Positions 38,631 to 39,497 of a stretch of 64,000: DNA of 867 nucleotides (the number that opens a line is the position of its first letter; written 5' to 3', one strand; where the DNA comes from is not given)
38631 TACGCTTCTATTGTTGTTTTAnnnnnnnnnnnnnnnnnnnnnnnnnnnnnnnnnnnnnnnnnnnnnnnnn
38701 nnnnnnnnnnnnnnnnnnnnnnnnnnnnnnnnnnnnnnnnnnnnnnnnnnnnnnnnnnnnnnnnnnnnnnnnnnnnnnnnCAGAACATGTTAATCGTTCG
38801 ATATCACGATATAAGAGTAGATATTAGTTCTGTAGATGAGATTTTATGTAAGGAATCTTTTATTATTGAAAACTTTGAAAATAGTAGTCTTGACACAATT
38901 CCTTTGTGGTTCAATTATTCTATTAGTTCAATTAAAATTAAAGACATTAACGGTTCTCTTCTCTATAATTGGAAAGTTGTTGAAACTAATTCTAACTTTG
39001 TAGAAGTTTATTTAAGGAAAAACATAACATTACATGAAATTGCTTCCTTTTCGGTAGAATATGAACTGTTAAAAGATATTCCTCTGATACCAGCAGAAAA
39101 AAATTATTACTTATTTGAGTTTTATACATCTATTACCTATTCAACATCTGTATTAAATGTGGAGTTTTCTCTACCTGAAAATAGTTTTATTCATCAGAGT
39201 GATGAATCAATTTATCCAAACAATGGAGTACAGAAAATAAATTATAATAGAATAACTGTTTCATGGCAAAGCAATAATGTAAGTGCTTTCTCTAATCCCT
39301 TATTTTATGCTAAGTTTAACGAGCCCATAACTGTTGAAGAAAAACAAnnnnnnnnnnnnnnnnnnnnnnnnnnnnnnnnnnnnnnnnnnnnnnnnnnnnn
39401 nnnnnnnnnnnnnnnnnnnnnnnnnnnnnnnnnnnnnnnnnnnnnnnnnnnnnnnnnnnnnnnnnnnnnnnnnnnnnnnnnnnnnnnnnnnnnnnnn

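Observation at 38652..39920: Membrane-anchored winged-helix regulator (sensor outside, HTH inside) followed by direct repeats in the promoter of a surface-protein gene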

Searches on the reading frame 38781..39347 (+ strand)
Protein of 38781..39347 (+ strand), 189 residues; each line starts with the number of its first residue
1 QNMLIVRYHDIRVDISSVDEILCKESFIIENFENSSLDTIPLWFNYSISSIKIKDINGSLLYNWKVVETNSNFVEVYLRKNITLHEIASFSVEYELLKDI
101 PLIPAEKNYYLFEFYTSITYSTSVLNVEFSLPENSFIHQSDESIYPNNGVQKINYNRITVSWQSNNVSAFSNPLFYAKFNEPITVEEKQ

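Call 52: search_protein_representatives(alignment_id=A3)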
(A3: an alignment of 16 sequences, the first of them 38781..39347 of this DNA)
Query: 16 sequences, 192 profile positions. Proteins with E-value up to 0.001 (for the whole library): 165; up to 1e-10: 72; up to 1e-30: 29. The best 150 are listed.
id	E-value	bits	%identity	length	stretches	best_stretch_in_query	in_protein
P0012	1.1e-68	246.8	-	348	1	2-191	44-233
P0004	2.0e-67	242.8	-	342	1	2-191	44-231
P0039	1.8e-66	239.7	-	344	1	3-191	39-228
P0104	1.2e-53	197.8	-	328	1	2-189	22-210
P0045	1.6e-49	184.4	-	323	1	2-190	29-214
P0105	4.5e-48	179.7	-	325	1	2-191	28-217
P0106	1.8e-45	171.2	-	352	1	2-187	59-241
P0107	3.8e-45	170.1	-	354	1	1-187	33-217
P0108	5.0e-45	169.7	-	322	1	3-187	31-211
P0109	2.2e-43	164.3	-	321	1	4-190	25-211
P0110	6.8e-42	159.5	-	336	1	2-188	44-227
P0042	1.8e-41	158.1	-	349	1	3-190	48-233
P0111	1.5e-40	155.1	-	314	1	4-188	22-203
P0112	7.2e-40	152.9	-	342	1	2-188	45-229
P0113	3.9e-39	150.5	-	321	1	2-188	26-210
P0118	5.7e-37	143.4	-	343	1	3-189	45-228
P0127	5.5e-31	123.9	-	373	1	2-187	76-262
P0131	4.4e-30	121.0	-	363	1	4-189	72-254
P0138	9.2e-26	106.9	-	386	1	2-189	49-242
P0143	2.4e-24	102.2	-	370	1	2-186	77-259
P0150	2.1e-19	86.1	-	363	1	7-185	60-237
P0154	1.6e-17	80.0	-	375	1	7-185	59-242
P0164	7.7e-14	68.0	-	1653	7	7-97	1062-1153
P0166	6.2e-13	65.0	-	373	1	2-190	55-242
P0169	6.5e-12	61.7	-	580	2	12-185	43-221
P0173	1.4e-09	54.1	-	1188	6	8-95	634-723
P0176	1.1e-08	51.1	-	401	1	11-142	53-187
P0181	1.9e-08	50.4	-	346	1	9-182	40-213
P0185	1.4e-07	47.6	-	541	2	10-140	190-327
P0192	6.8e-07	45.3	-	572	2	19-134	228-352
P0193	9.5e-07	44.8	-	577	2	18-142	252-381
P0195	1.3e-06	44.4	-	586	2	10-157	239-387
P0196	1.4e-06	44.3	-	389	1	7-183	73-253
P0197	1.8e-06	43.9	-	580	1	3-135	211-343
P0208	5.7e-06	42.3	-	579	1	13-182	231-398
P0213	1.1e-05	41.4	-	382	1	17-184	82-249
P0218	2.4e-05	40.3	-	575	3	4-141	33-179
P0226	4.8e-05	39.3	-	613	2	6-186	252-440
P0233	1.2e-04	38.0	-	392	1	10-139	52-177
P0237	1.8e-04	37.4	-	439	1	11-148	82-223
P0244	3.3e-04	36.5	-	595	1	10-141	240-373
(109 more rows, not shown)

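Call 53: search_protein_families(library=pfam, proteins=[P0169, P0185, P0192, P0193, P0195, P0197, P0208, P0218, P0226, P0244], max_evalue=0.01)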
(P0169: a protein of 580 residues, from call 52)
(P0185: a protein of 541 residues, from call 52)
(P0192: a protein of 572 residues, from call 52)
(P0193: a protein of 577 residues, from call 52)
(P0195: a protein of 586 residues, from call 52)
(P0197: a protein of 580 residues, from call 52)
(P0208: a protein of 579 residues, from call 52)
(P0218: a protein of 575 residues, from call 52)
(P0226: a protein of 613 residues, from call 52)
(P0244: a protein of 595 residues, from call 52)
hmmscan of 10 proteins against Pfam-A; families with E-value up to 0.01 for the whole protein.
P0169 (580 aa): 3 families
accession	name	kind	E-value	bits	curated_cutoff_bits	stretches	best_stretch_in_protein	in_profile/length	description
PF04597.19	Ribophorin_I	-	2.1e-12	47.3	25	1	258-428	256-436/437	Ribophorin I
PF05120.17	GvpG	-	0.0044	17.6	30.6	0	452-490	26-64/67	Gas vesicle protein G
PF12795.12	MscS_porin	-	0.0076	16.3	34.4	0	446-542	42-138/238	Mechanosensitive ion channel porin domain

P0185 (541 aa): 2 families
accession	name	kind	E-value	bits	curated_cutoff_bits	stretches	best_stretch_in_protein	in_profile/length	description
PF04597.19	Ribophorin_I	-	4.2e-09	36.4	25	1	218-389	258-436/437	Ribophorin I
PF18595.6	Nuf2_DHR10-like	-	0.0086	16.6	28.4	0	431-531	3-102/117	Nuf2, DHR10-like domain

P0192 (572 aa): 1 family
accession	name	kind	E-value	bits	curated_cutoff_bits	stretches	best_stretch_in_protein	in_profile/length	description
PF04597.19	Ribophorin_I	-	3.5e-10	40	25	1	225-375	233-379/437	Ribophorin I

P0193 (577 aa): 0 families

P0195 (586 aa): 2 families
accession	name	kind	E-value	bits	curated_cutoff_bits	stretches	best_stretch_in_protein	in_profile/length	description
PF04597.19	Ribophorin_I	-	1.1e-13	51.6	25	2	158-263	121-229/437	Ribophorin I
PF05266.19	DUF724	-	0.00019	21.8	38.4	1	450-544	92-186/188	Protein of unknown function (DUF724)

P0197 (580 aa): 1 family
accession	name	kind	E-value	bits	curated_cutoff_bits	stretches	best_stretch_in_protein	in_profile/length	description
PF04597.19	Ribophorin_I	-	3.8e-05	23.4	25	0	240-407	252-423/437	Ribophorin I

P0208 (579 aa): 2 families
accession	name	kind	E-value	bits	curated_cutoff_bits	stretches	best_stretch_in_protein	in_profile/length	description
PF04597.19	Ribophorin_I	-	2.4e-17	63.6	25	2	254-426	256-435/437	Ribophorin I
PF10498.14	IFT57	-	0.00045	19.7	40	1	447-573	188-312/360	Intra-flagellar transport protein 57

P0218 (575 aa): 3 families
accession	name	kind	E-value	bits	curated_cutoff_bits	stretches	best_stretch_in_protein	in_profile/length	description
PF04597.19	Ribophorin_I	-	6.3e-17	62.2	25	1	37-235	5-228/437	Ribophorin I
PF05055.17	DUF677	-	0.00032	20.2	29.1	1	400-534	182-303/336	Protein of unknown function (DUF677)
PF04012.17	PspA_IM30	-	0.00035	20.7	33.9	1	462-550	83-169/220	PspA/IM30 family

P0226 (613 aa): 1 family
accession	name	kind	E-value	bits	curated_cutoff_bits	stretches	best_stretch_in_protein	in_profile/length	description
PF04597.19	Ribophorin_I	-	1.7e-10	41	25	1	89-281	24-230/437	Ribophorin I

P0244 (595 aa): 2 families
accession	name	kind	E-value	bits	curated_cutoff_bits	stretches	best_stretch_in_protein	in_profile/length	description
PF04597.19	Ribophorin_I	-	7.5e-10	38.9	25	1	317-440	306-436/437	Ribophorin I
PF18822.6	CdvA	-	0.0094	16.4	30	0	481-579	6-94/123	CdvA-like coiled-coil domain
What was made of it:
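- On OST1 / ribophorin I (PF04597): The profile search hits Ribophorin_I proteins at E down to 6.5e-12 (calls 52, 53).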

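Call 54: search_protein_families(library=pfam, proteins=[P0107, P0127, P0150, P0166, P0176, P0181, P0196, P0213, P0233, P0237], max_evalue=0.01)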
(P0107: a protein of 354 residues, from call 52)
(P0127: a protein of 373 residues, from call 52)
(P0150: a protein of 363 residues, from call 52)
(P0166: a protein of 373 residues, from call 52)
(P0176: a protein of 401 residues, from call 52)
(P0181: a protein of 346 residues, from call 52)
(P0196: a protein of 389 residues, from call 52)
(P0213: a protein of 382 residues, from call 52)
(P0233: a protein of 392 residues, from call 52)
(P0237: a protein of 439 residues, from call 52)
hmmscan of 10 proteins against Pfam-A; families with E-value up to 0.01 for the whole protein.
P0107 (354 aa): 13 families
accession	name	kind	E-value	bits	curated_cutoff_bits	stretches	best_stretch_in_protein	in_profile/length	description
PF24034.1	DUF7343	-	1.5e-13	50.8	27.6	1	261-319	3-60/62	Domain of unknown function (DUF7343)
PF12802.13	MarR_2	-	1.2e-08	35.4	27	1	260-310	3-53/61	MarR family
PF22665.2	DUF6293_C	-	1.6e-06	28.9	27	1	294-328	64-98/101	DUF6293 C-terminal winged helix domain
PF13412.12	HTH_24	-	2.3e-05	24.3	21.9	1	269-307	10-47/48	Winged helix-turn-helix DNA-binding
PF13730.12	HTH_36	-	0.00023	21.3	25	1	260-307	3-55/55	Helix-turn-helix domain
PF01047.28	MarR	-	0.00024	21.3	24.6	1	261-311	2-51/59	MarR family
PF13463.12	HTH_27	-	0.00034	21.3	22.2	1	261-324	2-68/68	Winged helix DNA-binding domain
PF25213.1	HVO_A0261_N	-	0.00034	20.9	35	1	276-326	23-69/86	HVO_A0261 N-terminal domain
PF01978.25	TrmB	-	0.00043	20.5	25.6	1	270-319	17-62/68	Sugar-specific transcriptional regulator TrmB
PF09339.16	HTH_IclR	-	0.00045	20.4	22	1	267-310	8-51/52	IclR helix-turn-helix domain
PF01022.26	HTH_5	-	0.0014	18.9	22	1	273-308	13-46/47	Bacterial regulatory protein, arsR family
PF13545.12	HTH_Crp_2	-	0.0025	18.2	27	1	277-310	22-56/70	Crp-like helix-turn-helix domain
PF22381.2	Staph_reg_Sar_Rot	-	0.0041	17.6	27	1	251-329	2-83/85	Transcriptional regulator SarA/Rot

P0127 (373 aa): 8 families
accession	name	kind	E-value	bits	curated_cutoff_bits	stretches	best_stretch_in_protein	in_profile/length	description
PF24034.1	DUF7343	-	7.3e-11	42.2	27.6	1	309-363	6-60/62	Domain of unknown function (DUF7343)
PF12802.13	MarR_2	-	9.7e-08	32.5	27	1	305-354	4-53/61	MarR family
PF22665.2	DUF6293_C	-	0.00014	22.7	27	1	328-372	54-98/101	DUF6293 C-terminal winged helix domain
PF25213.1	HVO_A0261_N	-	0.00024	21.4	35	1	319-372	22-71/86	HVO_A0261 N-terminal domain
PF13412.12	HTH_24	-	0.00042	20.3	21.9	1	315-352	12-48/48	Winged helix-turn-helix DNA-binding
PF01047.28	MarR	-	0.00091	19.5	24.6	1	316-355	12-51/59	MarR family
PF09339.16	HTH_IclR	-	0.0051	17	22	1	317-354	14-51/52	IclR helix-turn-helix domain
PF13545.12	HTH_Crp_2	-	0.0095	16.3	27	0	321-360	22-59/70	Crp-like helix-turn-helix domain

P0150 (363 aa): 6 families
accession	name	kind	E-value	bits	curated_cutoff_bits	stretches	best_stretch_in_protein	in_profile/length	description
PF24034.1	DUF7343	-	7.1e-13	48.6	27.6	1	288-347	2-61/62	Domain of unknown function (DUF7343)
PF13412.12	HTH_24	-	5.1e-05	23.2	21.9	1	288-334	2-47/48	Winged helix-turn-helix DNA-binding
PF12802.13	MarR_2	-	7.7e-05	23.2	27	1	299-338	15-54/61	MarR family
PF09339.16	HTH_IclR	-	0.0018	18.5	22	1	294-337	8-51/52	IclR helix-turn-helix domain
PF13463.12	HTH_27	-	0.003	18.2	22.2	1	287-339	1-53/68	Winged helix DNA-binding domain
PF05732.17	RepL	-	0.0039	17.1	20.3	0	294-339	64-110/164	Firmicute plasmid replication protein (RepL)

P0166 (373 aa): 13 families
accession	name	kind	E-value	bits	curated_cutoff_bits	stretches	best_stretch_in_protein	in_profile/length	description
PF24034.1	DUF7343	-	8.9e-16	57.9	27.6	1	294-353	2-61/62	Domain of unknown function (DUF7343)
PF12802.13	MarR_2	-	5.9e-08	33.2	27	1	297-344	7-54/61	MarR family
PF22665.2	DUF6293_C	-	3.3e-06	27.9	27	1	315-361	57-98/101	DUF6293 C-terminal winged helix domain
PF22381.2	Staph_reg_Sar_Rot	-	9.4e-06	26.1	27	1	294-360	13-81/85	Transcriptional regulator SarA/Rot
PF09339.16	HTH_IclR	-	3.6e-05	23.9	22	1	300-343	8-51/52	IclR helix-turn-helix domain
PF01022.26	HTH_5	-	4.5e-05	23.7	22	1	300-341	7-46/47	Bacterial regulatory protein, arsR family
PF01047.28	MarR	-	4.9e-05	23.6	24.6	1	294-344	2-51/59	MarR family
PF13412.12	HTH_24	-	6.4e-05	22.9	21.9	1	299-341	7-48/48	Winged helix-turn-helix DNA-binding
PF13463.12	HTH_27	-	8.7e-05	23.2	22.2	1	293-355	1-66/68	Winged helix DNA-binding domain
PF01978.25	TrmB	-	0.003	17.8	25.6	1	293-346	6-57/68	Sugar-specific transcriptional regulator TrmB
PF25212.1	HVO_A0114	-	0.0044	17.2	27.6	1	287-356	15-82/84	HVO_A0114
PF12840.13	HTH_20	-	0.0047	17.3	27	1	300-342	9-50/51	Helix-turn-helix domain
PF10711.15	DUF2513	-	0.0092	16.8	29.6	0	300-349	10-60/100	Hypothetical protein (DUF2513)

P0176 (401 aa): 1 family
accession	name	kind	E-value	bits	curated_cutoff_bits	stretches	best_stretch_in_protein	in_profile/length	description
PF04597.19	Ribophorin_I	-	2e-05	24.3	25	1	59-184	234-361/437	Ribophorin I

P0181 (346 aa): 13 families
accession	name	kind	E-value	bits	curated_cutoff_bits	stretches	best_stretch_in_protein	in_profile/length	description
PF24034.1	DUF7343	-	4.3e-14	52.5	27.6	1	270-328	3-61/62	Domain of unknown function (DUF7343)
PF13412.12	HTH_24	-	1.6e-07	31.2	21.9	1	274-316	7-48/48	Winged helix-turn-helix DNA-binding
PF01022.26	HTH_5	-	3.3e-06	27.3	22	1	274-317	6-47/47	Bacterial regulatory protein, arsR family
PF12802.13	MarR_2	-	1.4e-05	25.6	27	1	276-321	11-56/61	MarR family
PF01047.28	MarR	-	4.6e-05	23.7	24.6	1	282-320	14-52/59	MarR family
PF22381.2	Staph_reg_Sar_Rot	-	0.0001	22.8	27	1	268-331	12-77/85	Transcriptional regulator SarA/Rot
PF13730.12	HTH_36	-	0.00011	22.4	25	1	287-315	27-55/55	Helix-turn-helix domain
PF13463.12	HTH_27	-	0.00022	21.8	22.2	1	268-320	1-53/68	Winged helix DNA-binding domain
PF25212.1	HVO_A0114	-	0.00044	20.4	27.6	1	262-326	14-77/84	HVO_A0114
PF08279.18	HTH_11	-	0.0007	19.9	25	1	273-320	3-51/55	HTH domain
PF22665.2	DUF6293_C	-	0.0026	18.6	27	1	272-330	33-92/101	DUF6293 C-terminal winged helix domain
PF04182.18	B-block_TFIIIC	-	0.0027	18.1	22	1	287-325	20-57/73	B-block binding subunit of TFIIIC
PF01978.25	TrmB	-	0.0087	16.3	25.6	0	283-325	20-61/68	Sugar-specific transcriptional regulator TrmB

P0196 (389 aa): 5 families
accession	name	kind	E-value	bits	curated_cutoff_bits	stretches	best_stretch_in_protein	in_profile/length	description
PF24034.1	DUF7343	-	4.5e-13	49.3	27.6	1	310-367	3-60/62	Domain of unknown function (DUF7343)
PF13412.12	HTH_24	-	8.9e-07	28.8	21.9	1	312-355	5-47/48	Winged helix-turn-helix DNA-binding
PF12802.13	MarR_2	-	6e-05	23.6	27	1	309-359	4-54/61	MarR family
PF01047.28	MarR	-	0.00015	22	24.6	1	308-359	1-51/59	MarR family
PF13545.12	HTH_Crp_2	-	0.0055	17.1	27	0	326-370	23-63/70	Crp-like helix-turn-helix domain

P0213 (382 aa): 4 families
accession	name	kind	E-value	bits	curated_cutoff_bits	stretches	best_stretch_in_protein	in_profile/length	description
PF24034.1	DUF7343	-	1.7e-09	37.9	27.6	1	305-363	3-61/62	Domain of unknown function (DUF7343)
PF13412.12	HTH_24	-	2.4e-05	24.2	21.9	1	307-350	5-47/48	Winged helix-turn-helix DNA-binding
PF13463.12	HTH_27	-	0.0009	19.9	22.2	1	303-366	1-67/68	Winged helix DNA-binding domain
PF12802.13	MarR_2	-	0.0021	18.7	27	1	313-353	14-53/61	MarR family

P0233 (392 aa): 4 families
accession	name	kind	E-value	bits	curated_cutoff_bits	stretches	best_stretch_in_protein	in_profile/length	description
PF04597.19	Ribophorin_I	-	5.9e-09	35.9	25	1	79-241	258-434/437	Ribophorin I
PF05266.19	DUF724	-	0.0011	19.4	38.4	1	254-353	87-186/188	Protein of unknown function (DUF724)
PF05120.17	GvpG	-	0.0036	17.9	30.6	1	268-306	27-65/67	Gas vesicle protein G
PF19220.6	Rod_CreS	-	0.0078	15.7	100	0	269-383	41-155/359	Crescentin, rod domain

P0237 (439 aa): 4 families
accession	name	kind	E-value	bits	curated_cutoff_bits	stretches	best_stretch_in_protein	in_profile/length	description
PF04597.19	Ribophorin_I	-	5.1e-08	32.9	25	1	101-279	250-434/437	Ribophorin I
PF19220.6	Rod_CreS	-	0.00097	18.7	100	1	337-422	2-87/359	Crescentin, rod domain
PF19962.4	EAD9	-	0.0042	17.3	25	0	340-395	5-62/62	Effector-associated domain 9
PF23991.1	DUF7310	-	0.0061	17.4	40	0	377-430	24-77/83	Coiled-coil region of unknown function (DUF7310)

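Call 56: list_cluster_members(proteins=[P0169, P0208, P0218, P0195, P0226, P0150, P0166, P0181, P0196, P0213])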
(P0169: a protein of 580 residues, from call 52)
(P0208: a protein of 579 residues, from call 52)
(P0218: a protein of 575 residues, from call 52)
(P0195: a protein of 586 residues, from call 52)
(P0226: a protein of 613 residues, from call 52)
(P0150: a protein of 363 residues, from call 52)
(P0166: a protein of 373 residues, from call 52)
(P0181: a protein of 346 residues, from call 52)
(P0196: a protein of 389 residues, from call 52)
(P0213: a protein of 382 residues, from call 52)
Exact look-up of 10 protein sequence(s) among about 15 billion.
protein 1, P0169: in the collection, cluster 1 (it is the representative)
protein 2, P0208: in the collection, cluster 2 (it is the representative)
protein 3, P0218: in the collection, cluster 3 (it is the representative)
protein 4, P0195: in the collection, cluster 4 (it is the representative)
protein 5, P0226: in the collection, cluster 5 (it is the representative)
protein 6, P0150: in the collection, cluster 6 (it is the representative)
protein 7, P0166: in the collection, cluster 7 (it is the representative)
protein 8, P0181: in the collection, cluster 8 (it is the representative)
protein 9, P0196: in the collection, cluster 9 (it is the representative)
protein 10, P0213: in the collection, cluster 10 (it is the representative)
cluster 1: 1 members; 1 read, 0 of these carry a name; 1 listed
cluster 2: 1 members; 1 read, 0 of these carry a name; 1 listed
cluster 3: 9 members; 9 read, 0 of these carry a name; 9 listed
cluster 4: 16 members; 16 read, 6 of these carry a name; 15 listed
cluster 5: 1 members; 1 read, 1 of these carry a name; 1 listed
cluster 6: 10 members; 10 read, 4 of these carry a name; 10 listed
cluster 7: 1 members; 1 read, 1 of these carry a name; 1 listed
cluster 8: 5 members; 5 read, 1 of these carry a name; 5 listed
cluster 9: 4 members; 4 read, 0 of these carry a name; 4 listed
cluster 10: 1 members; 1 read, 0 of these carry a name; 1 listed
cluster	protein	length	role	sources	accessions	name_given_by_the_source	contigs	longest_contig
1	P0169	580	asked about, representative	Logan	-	-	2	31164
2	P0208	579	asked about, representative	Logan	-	-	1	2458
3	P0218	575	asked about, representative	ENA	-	-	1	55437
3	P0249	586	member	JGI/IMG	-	-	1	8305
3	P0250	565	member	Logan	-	-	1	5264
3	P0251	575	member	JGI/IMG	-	-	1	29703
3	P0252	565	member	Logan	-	-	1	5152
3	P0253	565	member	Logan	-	-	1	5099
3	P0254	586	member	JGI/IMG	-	-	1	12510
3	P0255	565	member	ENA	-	-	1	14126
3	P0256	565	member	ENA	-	-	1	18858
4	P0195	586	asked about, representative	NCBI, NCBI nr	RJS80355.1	hypothetical protein CW711_00010 [Candidatus Bathyarchaeota archaeon] | MAG: hypothetical protein CW711_00010 [Candidatus Bathyarchaeota archaeon]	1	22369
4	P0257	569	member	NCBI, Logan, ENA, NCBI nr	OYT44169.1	hypothetical protein B6U84_04670 [Candidatus Bathyarchaeota archaeon ex4484_40] | MAG: hypothetical protein B6U84_04670 [Candidatus Bathyarchaeota archaeon ex4484_40]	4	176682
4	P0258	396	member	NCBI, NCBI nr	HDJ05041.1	MAG TPA: hypothetical protein ENF85_03490, partial [Candidatus Bathyarchaeota archaeon] | hypothetical protein [Candidatus Bathyarchaeota archaeon]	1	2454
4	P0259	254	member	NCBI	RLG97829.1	hypothetical protein DRO29_02285, partial [Candidatus Bathyarchaeota archaeon]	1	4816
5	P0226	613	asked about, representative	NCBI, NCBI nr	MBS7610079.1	hypothetical protein KEJ19_05885 [Candidatus Bathyarchaeota archaeon] | hypothetical protein [Candidatus Bathyarchaeota archaeon]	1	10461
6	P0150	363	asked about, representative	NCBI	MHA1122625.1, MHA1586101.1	MAG: helix-turn-helix transcriptional regulator [Candidatus Heimdallarchaeota archaeon]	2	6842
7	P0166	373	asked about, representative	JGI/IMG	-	uncharacterized membrane protein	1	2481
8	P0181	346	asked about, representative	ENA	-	-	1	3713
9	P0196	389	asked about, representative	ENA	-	-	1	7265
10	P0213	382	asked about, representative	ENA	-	-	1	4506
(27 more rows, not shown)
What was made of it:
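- an ectodomain profile finds proteins of about 580 aa that are Pfam Ribophorin_I above threshold (calls 52, 53), from Bathyarchaeota where named (call 56);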

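Call 71: list_cluster_members(proteins=[P0106, P0110, P0118, P0127, P0131, P0138, P0143, P0154, P0164, P0173])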
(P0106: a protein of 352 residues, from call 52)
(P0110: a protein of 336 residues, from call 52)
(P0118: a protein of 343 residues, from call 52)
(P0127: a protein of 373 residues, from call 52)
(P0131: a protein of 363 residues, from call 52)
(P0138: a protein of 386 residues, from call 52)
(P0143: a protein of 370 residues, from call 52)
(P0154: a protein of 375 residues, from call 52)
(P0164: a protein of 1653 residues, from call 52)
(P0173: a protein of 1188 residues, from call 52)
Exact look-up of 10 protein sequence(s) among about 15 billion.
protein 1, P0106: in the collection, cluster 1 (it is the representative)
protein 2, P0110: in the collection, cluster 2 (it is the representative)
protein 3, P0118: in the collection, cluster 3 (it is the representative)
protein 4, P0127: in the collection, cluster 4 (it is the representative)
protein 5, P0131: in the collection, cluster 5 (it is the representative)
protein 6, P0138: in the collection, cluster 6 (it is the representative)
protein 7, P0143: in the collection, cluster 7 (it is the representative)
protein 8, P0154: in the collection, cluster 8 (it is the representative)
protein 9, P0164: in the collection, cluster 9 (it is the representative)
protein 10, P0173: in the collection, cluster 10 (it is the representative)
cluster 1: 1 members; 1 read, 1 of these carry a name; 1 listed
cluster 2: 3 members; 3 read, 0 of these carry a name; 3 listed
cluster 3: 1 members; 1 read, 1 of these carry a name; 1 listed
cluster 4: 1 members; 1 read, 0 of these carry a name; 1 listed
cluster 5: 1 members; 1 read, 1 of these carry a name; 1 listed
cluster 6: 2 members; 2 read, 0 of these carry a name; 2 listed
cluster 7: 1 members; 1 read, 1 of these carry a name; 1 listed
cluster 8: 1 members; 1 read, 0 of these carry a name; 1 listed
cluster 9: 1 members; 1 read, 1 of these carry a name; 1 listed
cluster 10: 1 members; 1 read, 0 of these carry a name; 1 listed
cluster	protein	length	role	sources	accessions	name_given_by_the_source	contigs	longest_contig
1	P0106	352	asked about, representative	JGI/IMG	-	uncharacterized membrane protein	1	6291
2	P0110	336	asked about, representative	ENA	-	-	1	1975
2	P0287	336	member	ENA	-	-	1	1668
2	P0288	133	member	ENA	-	-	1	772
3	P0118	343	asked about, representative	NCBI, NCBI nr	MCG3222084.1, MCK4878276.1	MAG: hypothetical protein H7641_11970 [Candidatus Heimdallarchaeota archaeon] | hypothetical protein [Candidatus Heimdallarchaeota archaeon]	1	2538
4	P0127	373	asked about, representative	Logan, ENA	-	-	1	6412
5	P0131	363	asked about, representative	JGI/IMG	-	uncharacterized membrane protein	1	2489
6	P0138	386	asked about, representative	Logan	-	-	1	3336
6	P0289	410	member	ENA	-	-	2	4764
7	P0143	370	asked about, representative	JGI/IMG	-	uncharacterized membrane protein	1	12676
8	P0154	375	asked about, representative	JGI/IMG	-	-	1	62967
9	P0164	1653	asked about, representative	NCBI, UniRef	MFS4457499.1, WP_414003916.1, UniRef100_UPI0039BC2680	Calx-beta domain-containing protein, partial [Maribacter sp. 2304DJ31-5] | Calx-beta domain-containing protein n=1 Tax=Maribacter sp. 2304DJ31-5 TaxID=3386273 ...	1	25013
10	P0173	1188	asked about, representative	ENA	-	-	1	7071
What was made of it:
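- Tried and rejected: One ectodomain-profile hit to a bacterial Calx-beta protein (P0164) is taken as generic beta-sandwich repeat similarity (calls 52, 71).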
